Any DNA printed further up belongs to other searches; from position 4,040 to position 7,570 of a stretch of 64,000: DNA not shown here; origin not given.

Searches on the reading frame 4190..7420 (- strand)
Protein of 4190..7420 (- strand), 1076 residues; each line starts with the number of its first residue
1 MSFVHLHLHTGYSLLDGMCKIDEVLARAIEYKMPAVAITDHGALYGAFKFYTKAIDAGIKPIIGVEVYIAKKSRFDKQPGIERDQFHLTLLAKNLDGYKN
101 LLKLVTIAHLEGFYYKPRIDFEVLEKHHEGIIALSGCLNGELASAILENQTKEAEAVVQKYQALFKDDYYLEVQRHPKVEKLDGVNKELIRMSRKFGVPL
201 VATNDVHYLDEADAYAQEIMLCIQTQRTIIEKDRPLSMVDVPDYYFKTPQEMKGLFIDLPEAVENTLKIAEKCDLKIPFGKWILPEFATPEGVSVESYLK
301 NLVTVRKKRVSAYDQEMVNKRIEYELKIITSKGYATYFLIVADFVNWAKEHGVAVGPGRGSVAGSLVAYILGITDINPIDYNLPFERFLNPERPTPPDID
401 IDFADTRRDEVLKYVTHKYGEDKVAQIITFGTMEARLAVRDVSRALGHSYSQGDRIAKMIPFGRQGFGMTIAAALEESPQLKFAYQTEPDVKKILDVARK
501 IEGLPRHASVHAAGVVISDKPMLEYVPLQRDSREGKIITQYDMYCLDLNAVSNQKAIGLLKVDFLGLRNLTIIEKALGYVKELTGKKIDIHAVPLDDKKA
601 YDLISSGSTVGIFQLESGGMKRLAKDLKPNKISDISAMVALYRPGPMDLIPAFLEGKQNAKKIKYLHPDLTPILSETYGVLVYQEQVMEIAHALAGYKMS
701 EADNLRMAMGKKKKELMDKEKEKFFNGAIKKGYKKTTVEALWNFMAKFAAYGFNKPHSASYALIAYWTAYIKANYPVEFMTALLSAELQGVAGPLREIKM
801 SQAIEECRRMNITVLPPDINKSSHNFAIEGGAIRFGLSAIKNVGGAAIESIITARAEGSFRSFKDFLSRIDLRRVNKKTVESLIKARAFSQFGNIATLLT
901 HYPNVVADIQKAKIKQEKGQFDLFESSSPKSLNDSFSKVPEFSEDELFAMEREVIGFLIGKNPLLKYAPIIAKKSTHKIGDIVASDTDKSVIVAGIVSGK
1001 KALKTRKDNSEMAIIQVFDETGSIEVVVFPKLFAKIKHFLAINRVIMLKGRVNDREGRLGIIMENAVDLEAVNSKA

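Call 26: search_protein_families(library=pfam, proteins=[window:4190-7420:-], max_evalue=0.00001)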
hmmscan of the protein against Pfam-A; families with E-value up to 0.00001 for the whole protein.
window:4190-7420:- (1076 aa): 5 families
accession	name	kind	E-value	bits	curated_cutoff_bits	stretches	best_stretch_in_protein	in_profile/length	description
PF07733.18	DNA_pol3_alpha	-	2e-97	326.3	23.9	1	301-566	5-260/260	Bacterial DNA polymerase III alpha NTPase domain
PF17657.6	DNA_pol3_finger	-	3.8e-62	208.9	22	1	569-732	1-166/166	Bacterial DNA polymerase III alpha subunit finger domain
PF02811.25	PHP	-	4.8e-58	196.5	26.4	1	5-176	1-164/164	PHP domain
PF14579.12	HHH_6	-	3.9e-29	101.1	25.6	1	811-893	1-84/90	Helix-hairpin-helix motif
PF01336.31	tRNA_anti-codon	-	1.2e-10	41.6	27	1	991-1065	1-71/75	OB-fold nucleic acid binding domain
